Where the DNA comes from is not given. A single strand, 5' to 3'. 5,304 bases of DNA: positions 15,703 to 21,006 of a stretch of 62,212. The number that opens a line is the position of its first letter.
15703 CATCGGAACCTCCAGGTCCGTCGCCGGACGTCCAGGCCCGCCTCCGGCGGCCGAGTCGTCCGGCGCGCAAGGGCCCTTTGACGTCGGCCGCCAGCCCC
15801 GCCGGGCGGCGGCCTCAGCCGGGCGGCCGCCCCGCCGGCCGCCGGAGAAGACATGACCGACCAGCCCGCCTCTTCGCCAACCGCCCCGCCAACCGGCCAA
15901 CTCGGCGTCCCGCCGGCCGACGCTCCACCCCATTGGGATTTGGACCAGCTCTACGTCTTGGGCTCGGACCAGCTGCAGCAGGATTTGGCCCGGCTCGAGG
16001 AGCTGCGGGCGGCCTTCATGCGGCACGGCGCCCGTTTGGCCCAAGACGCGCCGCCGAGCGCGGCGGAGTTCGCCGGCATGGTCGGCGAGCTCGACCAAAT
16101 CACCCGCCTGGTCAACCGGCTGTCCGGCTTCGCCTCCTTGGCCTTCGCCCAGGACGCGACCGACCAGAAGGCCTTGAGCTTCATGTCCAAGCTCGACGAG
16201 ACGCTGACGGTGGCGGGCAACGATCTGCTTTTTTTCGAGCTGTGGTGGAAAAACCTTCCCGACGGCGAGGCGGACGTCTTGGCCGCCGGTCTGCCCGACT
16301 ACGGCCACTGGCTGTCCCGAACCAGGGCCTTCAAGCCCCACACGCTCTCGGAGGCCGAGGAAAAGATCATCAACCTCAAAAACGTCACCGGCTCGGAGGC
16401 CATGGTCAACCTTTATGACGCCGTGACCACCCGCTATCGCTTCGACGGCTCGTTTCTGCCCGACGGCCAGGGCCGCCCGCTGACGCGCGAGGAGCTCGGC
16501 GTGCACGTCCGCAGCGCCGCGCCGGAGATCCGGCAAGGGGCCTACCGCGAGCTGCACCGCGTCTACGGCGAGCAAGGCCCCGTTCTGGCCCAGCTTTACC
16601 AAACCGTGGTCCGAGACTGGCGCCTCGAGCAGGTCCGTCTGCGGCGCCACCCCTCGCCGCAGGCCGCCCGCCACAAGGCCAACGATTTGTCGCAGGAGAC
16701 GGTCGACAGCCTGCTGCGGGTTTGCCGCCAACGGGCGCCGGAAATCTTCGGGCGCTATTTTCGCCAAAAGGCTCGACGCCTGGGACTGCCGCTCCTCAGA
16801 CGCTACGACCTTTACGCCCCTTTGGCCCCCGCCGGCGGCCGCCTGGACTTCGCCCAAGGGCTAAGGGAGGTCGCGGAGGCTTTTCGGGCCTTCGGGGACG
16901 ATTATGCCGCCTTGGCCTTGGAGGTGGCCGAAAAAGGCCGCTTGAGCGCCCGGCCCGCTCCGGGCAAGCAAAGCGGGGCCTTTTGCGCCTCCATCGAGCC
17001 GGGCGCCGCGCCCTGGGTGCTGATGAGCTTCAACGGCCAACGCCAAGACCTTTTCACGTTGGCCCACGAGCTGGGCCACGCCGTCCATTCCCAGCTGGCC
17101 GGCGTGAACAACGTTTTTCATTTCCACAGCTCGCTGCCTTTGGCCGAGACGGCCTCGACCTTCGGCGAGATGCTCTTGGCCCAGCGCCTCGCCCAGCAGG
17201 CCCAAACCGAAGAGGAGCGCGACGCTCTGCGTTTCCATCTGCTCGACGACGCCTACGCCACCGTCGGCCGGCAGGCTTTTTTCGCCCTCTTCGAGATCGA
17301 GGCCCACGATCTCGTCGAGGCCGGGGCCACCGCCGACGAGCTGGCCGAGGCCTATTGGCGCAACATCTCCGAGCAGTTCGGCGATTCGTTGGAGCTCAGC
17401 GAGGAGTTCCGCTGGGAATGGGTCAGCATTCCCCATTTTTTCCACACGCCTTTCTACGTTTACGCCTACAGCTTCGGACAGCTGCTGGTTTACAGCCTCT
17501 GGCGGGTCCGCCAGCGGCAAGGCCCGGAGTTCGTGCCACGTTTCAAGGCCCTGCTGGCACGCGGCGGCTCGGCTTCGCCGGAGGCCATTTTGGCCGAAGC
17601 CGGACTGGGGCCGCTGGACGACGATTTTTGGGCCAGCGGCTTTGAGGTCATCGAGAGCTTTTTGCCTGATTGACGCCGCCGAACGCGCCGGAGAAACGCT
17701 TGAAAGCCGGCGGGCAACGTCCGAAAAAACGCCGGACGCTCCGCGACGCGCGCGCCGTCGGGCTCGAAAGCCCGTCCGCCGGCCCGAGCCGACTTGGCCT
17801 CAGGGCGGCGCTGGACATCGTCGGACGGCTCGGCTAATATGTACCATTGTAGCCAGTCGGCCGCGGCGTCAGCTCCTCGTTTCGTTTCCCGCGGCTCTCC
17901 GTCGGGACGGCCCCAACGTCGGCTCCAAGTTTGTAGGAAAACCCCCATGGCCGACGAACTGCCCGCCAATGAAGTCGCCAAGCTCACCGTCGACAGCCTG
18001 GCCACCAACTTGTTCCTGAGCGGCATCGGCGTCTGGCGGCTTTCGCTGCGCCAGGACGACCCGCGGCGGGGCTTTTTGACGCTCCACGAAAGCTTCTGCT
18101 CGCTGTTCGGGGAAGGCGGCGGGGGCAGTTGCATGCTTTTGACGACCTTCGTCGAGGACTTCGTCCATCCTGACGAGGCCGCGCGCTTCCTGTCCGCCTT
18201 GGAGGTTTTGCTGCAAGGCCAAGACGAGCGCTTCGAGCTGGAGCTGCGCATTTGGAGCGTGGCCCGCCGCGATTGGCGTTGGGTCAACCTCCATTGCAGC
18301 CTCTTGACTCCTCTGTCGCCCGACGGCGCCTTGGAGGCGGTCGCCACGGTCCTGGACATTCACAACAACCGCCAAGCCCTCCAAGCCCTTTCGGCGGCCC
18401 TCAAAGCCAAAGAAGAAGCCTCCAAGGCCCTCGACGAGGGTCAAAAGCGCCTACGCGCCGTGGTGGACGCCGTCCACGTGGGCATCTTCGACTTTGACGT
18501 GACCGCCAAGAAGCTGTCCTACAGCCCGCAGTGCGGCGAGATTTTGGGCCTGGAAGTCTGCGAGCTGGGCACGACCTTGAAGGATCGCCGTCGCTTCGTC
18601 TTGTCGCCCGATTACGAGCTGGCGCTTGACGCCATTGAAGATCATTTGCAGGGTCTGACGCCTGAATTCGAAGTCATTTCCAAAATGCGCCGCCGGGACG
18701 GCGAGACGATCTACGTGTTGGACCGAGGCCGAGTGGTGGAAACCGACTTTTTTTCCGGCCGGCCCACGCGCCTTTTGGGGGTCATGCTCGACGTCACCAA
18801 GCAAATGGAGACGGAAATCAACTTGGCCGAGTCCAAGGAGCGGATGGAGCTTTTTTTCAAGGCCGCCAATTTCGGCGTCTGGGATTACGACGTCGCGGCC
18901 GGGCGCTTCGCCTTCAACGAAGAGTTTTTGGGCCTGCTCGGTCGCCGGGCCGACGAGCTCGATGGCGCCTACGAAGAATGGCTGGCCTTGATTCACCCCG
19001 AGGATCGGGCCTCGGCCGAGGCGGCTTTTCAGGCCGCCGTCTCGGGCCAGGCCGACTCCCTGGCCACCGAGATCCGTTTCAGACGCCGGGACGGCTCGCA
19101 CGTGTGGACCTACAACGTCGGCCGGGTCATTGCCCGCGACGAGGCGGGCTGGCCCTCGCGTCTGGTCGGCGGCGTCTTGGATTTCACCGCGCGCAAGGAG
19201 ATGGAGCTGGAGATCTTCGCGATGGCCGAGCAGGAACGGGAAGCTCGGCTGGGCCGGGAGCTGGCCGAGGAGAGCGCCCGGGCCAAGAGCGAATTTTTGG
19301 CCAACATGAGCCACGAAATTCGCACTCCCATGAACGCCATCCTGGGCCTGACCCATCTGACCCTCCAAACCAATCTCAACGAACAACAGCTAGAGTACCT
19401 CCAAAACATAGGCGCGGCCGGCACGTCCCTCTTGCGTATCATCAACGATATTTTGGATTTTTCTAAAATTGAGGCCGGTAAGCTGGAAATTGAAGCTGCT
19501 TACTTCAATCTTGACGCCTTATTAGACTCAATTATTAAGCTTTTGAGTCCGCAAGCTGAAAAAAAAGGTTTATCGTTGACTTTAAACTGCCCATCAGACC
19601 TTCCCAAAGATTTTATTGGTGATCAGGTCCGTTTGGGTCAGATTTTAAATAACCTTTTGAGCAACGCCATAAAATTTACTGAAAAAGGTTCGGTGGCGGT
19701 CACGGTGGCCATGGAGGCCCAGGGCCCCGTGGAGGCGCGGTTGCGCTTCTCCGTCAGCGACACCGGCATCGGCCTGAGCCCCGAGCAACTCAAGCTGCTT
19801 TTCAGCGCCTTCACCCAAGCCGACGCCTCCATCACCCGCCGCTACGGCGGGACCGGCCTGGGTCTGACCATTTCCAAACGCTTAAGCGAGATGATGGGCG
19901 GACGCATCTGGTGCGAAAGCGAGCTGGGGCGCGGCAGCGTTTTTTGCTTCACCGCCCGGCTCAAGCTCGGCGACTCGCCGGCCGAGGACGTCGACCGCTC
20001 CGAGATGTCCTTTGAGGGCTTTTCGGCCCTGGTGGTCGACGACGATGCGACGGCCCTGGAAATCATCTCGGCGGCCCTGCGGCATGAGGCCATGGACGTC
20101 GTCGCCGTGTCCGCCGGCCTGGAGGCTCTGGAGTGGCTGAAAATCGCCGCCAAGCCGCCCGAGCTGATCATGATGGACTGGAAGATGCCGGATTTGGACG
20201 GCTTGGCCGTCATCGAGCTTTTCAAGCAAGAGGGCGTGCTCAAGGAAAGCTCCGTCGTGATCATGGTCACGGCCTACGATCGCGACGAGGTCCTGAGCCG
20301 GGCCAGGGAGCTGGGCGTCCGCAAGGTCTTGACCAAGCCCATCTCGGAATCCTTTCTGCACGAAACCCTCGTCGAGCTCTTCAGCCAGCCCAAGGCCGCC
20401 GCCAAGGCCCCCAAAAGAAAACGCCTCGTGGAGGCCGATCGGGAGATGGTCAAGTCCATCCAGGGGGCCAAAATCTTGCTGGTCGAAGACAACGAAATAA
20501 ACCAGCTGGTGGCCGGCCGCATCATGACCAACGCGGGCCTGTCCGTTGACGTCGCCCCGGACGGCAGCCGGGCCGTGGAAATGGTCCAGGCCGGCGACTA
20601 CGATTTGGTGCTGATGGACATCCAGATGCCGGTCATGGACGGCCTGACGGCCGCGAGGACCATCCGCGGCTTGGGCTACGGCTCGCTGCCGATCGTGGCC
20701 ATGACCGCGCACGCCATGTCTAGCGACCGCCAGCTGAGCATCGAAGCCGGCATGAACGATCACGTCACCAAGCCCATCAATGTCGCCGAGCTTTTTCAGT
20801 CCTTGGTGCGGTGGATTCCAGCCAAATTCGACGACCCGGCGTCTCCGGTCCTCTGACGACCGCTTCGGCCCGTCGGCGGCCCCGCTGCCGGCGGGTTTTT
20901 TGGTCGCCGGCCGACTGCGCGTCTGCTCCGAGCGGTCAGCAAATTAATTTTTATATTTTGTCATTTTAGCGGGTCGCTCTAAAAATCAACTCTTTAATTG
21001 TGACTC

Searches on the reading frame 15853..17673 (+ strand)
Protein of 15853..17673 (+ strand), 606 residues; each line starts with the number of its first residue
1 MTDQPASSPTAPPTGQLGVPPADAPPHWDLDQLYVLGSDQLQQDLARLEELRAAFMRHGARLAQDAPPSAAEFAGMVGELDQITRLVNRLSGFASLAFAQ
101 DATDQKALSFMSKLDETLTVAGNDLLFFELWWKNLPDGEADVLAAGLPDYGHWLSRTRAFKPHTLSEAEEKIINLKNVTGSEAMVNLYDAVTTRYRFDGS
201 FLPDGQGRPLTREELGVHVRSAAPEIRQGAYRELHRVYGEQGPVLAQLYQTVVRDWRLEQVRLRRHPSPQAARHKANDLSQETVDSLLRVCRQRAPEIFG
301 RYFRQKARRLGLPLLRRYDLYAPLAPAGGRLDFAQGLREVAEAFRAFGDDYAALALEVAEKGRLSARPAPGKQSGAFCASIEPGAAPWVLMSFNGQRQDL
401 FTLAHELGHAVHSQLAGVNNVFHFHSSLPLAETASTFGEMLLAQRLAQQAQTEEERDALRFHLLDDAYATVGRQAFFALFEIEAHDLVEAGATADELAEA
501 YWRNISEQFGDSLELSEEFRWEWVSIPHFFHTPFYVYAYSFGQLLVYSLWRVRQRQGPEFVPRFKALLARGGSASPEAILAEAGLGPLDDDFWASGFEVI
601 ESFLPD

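Call 65: search_protein_families(library=pfam, proteins=[window:15853-17673:+], max_evalue=0.0001)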
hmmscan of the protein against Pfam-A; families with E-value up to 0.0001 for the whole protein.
window:15853-17673:+ (606 aa): 2 families
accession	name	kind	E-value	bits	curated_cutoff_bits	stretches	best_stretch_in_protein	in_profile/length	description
PF01432.26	Peptidase_M3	-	1.1e-37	130.9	27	1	220-596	4-454/457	Peptidase family M3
PF08439.15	Peptidase_M3_N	-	1.7e-11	44.6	25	1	145-197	18-70/70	Oligopeptidase F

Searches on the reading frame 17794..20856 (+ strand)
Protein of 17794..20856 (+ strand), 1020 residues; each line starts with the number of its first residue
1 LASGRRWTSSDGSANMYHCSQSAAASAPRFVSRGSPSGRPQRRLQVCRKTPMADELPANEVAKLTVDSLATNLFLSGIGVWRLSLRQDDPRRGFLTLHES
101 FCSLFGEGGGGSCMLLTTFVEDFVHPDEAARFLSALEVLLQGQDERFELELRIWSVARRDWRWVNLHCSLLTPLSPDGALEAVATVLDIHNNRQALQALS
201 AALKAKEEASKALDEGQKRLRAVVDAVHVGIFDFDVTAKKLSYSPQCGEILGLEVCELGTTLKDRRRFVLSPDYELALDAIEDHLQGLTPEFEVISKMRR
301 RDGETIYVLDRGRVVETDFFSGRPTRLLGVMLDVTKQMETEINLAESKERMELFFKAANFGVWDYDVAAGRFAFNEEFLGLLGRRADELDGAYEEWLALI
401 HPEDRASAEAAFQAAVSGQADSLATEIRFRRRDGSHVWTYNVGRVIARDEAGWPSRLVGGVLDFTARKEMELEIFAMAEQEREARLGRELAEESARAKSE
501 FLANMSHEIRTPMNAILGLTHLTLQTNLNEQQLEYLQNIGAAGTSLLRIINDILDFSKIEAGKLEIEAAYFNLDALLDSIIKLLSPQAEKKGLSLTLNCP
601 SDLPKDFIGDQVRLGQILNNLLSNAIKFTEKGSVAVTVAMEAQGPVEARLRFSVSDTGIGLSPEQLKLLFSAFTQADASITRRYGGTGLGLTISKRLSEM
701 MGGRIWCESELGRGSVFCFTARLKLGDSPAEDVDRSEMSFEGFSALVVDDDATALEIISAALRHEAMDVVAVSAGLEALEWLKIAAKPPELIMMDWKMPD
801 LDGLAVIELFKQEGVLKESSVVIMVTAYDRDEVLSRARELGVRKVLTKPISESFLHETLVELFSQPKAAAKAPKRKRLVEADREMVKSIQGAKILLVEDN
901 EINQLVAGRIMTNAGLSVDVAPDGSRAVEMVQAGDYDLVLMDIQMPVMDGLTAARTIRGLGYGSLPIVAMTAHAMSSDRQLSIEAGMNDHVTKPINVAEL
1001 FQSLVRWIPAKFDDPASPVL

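Call 65: search_protein_families(library=pfam, proteins=[window:17794-20856:+], max_evalue=0.0001)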
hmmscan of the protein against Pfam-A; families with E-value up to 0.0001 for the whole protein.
window:17794-20856:+ (1020 aa): 6 families
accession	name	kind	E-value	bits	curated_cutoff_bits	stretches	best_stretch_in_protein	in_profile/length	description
PF00072.30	Response_reg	-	3.2e-49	166.2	30.2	2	894-1003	1-109/111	Response regulator receiver domain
PF08447.18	PAS_3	-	1.7e-36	124.8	25.6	2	374-459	4-87/89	PAS fold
PF02518.31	HATPase_c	-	5.7e-30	104.5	26.4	1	609-723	1-109/111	Histidine kinase-, DNA gyrase B-, and HSP90-like ATPase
PF00512.31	HisKA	-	4.3e-21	75.2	26.9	1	497-562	1-66/66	His Kinase A (phospho-acceptor) domain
PF00989.32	PAS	-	2.9e-05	24.5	22.6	0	350-439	2-89/113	PAS fold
PF13426.13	PAS_9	-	3.3e-05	24.5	27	0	374-439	16-77/103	PAS domain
